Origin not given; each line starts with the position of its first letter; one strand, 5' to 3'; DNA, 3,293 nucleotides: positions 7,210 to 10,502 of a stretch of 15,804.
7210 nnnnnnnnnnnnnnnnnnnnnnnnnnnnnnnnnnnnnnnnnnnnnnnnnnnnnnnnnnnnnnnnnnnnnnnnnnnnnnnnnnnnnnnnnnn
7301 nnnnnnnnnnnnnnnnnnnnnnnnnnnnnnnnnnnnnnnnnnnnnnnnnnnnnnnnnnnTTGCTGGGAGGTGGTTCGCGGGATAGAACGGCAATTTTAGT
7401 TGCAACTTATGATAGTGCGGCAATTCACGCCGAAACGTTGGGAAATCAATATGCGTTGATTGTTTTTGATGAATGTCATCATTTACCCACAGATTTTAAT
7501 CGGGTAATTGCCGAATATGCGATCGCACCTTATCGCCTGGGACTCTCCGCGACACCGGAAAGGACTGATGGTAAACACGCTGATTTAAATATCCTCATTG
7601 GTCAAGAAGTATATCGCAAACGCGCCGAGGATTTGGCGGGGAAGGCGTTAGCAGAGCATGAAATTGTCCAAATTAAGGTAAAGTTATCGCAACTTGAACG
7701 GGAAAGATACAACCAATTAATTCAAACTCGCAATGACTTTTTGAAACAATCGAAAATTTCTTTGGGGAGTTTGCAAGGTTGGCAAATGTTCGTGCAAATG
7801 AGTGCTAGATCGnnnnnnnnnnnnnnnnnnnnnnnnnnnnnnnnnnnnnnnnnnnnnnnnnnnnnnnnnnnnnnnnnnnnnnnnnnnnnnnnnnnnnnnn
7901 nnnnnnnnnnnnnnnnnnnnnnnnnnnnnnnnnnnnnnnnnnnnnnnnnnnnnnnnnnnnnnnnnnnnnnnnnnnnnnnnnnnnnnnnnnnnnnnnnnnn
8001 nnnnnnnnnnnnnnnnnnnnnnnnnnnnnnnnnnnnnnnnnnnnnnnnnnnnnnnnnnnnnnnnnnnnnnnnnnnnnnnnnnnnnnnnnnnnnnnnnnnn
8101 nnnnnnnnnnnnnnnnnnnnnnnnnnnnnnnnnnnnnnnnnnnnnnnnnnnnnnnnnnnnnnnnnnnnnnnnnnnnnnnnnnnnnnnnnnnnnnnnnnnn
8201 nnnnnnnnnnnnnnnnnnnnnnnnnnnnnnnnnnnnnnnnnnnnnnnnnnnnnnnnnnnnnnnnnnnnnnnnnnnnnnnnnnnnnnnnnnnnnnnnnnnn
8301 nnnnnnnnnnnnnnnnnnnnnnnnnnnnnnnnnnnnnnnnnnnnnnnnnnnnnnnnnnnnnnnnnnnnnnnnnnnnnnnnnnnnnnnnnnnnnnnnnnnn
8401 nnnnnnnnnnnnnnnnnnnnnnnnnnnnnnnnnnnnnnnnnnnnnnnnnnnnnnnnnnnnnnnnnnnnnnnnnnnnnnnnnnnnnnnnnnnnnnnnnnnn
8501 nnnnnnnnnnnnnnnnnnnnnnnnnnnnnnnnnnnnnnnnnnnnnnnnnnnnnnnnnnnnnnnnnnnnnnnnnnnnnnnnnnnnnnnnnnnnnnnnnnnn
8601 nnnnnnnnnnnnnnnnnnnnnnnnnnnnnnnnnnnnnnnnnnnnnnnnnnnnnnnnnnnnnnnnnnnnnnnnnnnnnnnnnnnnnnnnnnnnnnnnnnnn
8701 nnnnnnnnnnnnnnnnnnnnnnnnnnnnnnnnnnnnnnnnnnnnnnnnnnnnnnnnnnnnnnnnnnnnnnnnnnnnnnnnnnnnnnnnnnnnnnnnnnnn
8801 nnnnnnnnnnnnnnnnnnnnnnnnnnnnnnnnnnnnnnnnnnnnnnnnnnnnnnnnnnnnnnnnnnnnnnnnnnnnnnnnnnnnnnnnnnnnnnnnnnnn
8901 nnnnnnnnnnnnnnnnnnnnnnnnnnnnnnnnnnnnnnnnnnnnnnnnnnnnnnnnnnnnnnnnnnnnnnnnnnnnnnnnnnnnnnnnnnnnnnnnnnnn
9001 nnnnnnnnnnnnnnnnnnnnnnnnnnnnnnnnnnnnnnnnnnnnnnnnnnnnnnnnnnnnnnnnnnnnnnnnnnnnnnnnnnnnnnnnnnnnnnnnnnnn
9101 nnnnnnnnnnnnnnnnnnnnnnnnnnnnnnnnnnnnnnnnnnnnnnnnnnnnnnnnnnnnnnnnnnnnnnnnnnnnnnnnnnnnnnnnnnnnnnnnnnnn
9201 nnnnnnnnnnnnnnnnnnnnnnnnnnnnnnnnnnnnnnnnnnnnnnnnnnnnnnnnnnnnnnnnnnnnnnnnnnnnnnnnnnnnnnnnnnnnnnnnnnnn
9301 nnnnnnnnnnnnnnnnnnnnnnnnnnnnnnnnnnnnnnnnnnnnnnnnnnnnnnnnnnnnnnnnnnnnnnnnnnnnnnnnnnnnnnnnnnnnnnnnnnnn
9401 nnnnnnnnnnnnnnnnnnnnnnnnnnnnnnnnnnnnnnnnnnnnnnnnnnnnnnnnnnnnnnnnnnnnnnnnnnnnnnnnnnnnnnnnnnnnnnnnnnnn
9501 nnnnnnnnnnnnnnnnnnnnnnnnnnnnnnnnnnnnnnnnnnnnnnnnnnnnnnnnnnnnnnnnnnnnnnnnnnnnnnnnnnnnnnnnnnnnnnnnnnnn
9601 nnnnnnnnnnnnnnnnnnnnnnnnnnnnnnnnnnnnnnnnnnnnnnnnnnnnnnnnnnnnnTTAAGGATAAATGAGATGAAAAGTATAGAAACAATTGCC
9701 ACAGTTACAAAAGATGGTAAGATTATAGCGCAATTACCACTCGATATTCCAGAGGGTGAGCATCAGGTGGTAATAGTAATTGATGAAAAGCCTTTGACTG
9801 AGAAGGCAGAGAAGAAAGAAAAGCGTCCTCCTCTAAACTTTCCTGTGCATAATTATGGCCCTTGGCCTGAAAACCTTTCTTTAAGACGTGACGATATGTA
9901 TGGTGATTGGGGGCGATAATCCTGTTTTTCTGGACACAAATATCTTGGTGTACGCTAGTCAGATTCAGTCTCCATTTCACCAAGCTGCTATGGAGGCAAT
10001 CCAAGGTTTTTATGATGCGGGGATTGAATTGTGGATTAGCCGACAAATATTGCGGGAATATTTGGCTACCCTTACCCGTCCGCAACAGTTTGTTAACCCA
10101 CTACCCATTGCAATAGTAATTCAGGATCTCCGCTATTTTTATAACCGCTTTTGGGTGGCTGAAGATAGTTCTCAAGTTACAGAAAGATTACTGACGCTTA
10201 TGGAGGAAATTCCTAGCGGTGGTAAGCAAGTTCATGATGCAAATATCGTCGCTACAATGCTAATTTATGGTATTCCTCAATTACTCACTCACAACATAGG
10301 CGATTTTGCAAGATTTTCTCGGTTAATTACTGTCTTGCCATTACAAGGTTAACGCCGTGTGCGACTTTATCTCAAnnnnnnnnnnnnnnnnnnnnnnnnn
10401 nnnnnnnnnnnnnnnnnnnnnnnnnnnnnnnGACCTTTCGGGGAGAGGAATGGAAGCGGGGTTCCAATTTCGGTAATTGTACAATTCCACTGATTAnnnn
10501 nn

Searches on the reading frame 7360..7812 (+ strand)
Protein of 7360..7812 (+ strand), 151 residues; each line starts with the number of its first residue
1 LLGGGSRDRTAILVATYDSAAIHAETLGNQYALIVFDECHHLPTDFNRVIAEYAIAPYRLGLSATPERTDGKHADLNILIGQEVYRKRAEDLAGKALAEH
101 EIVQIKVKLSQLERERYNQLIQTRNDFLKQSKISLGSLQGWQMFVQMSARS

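Call 58: search_solved_structures(query=window:7360-7812:+, max_evalue=1e-10, show_alignments=5)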
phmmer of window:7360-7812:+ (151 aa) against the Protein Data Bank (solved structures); distinct sequences matched with E-value up to 1e-10: 5.
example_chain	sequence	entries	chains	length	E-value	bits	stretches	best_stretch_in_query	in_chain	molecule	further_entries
6p4f_A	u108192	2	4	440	9.8e-36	126.2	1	2-150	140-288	DNA-dependent ATPase XPBII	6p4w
5tnu_A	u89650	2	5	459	1.1e-35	126.1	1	2-150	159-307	DNA-dependent ATPase XPBII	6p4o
6p66_A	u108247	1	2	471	1.5e-27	99.8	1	7-146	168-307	DNA repair protein RAD25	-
2fwr_A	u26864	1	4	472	1.5e-27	99.8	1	7-146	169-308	DNA repair protein RAD25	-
2fz4_A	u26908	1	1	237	7.5e-18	68.3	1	7-73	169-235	DNA repair protein RAD25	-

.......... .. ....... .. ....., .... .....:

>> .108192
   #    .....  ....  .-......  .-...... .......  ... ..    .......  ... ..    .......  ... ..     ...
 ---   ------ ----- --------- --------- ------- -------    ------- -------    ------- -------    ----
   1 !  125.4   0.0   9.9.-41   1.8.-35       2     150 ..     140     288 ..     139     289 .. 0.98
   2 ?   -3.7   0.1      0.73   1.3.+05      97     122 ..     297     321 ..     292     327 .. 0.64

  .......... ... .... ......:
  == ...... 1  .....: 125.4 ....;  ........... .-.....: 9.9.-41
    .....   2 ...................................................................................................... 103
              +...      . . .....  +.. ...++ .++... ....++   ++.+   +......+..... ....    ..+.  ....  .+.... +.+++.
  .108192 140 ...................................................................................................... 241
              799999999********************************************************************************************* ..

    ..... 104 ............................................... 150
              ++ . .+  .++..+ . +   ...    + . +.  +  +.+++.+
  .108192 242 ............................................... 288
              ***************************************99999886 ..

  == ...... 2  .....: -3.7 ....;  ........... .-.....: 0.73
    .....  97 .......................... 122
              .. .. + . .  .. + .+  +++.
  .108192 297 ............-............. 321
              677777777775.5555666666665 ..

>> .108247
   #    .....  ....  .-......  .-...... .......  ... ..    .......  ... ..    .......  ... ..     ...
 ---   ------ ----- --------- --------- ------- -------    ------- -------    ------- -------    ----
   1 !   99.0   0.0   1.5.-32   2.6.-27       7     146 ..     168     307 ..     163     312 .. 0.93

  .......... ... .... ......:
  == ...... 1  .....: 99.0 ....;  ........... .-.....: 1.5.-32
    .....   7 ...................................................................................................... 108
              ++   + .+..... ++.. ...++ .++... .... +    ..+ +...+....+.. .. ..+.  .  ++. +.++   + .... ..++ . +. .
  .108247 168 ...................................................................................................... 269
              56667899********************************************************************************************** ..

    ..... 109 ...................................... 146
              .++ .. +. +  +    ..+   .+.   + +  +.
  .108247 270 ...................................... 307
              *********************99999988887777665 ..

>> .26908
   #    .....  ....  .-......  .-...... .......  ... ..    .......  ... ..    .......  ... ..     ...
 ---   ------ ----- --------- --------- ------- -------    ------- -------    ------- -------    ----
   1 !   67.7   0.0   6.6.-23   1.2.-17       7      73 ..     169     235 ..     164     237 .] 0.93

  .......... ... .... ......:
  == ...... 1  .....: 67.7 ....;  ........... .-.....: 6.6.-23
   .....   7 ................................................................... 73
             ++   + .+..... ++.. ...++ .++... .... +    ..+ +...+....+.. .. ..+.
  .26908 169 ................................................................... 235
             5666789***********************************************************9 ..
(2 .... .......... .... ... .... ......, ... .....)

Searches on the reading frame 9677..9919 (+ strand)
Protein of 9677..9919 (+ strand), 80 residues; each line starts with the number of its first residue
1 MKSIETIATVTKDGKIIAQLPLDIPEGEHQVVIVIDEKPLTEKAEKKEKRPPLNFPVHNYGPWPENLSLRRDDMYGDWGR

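Call 5: search_protein_families(library=pfam, proteins=[window:9677-9919:+], max_evalue=0.01)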
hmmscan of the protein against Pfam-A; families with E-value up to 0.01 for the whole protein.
window:9677-9919:+ (80 aa): 0 families

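Call 6: search_protein_families(library=padloc, proteins=[window:9677-9919:+], max_evalue=0.01)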
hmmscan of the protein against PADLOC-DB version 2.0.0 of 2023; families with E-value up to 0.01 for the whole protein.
window:9677-9919:+ (80 aa): 0 families

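Call 45: search_protein_families(library=ncbifam, proteins=[window:9677-9919:+], max_evalue=0.01)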
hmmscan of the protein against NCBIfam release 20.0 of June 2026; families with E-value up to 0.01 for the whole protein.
window:9677-9919:+ (80 aa): 1 family
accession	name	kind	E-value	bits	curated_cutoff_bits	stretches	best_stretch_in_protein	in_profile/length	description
NF050107.1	TA_RelN_antitoxin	domain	0.00072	20.1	70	1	1-42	1-41/79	type II toxin-antitoxin system RelN family antitoxin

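Call 59: search_protein_families(library=pfam, proteins=[window:9677-9919:+], max_evalue=10)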
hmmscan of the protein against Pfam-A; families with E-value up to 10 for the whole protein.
window:9677-9919:+ (80 aa): 2 families
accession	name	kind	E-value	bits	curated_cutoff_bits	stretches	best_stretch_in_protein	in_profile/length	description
PF23720.1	DUF7161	-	0.032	14.6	27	1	18-38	25-45/72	Family of unknown function (DUF7161)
PF21461.3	HL_N-beta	-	0.17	12.1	27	1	6-24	39-57/57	Hyaluronate lyase, N-terminal beta-sheet domain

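Call 69: predict_structure(protein=window:9677-9919:+)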
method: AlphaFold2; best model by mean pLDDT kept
length: 80 residues; sequences in the alignment: 1
mean_pLDDT: 60.9   pTM: 0.22
mean pLDDT of the five models: 60.9, 55.3, 53.9, 51.9, 40.4
residues with pLDDT >= 90: 0; 70-90: 9; 50-70: 66; < 50: 5
segments of 3 or more residues with pLDDT < 50: 1-3
pLDDT, mean of each block of 10 residues (from residue 1): 58 72 61 58 58 67 59 55
secondary structure, 60 per line:
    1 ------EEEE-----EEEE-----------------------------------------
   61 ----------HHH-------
elements in order: E7-10 E16-19

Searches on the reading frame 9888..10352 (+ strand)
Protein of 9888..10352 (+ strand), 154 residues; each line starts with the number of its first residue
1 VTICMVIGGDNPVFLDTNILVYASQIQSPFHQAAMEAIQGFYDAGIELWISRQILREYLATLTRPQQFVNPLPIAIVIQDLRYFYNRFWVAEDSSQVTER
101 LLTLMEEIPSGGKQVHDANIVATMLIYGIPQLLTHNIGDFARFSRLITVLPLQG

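Call 5: search_protein_families(library=pfam, proteins=[window:9888-10352:+], max_evalue=0.01)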
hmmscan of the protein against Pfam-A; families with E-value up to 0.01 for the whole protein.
window:9888-10352:+ (154 aa): 2 families
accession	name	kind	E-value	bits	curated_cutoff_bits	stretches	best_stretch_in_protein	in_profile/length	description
PF01850.27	PIN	-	2.1e-07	32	23.6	1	13-143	1-117/120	PIN domain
PF13470.12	PIN_3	-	7.3e-06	27.2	27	1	13-67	2-55/115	PIN domain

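Call 6: search_protein_families(library=padloc, proteins=[window:9888-10352:+], max_evalue=0.01)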
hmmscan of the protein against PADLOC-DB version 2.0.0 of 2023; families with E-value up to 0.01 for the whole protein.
window:9888-10352:+ (154 aa): 0 families

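Call 45: search_protein_families(library=ncbifam, proteins=[window:9900-10352:+], max_evalue=0.01)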
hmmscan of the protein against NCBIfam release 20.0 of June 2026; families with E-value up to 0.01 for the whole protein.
window:9900-10352:+ (150 aa): 1 family
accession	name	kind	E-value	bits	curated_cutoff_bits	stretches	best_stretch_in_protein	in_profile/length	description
TIGR00028.1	Mtu_PIN_fam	subfamily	4.6e-13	49.6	73.6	1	10-149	4-142/143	TA system VapC family ribonuclease toxin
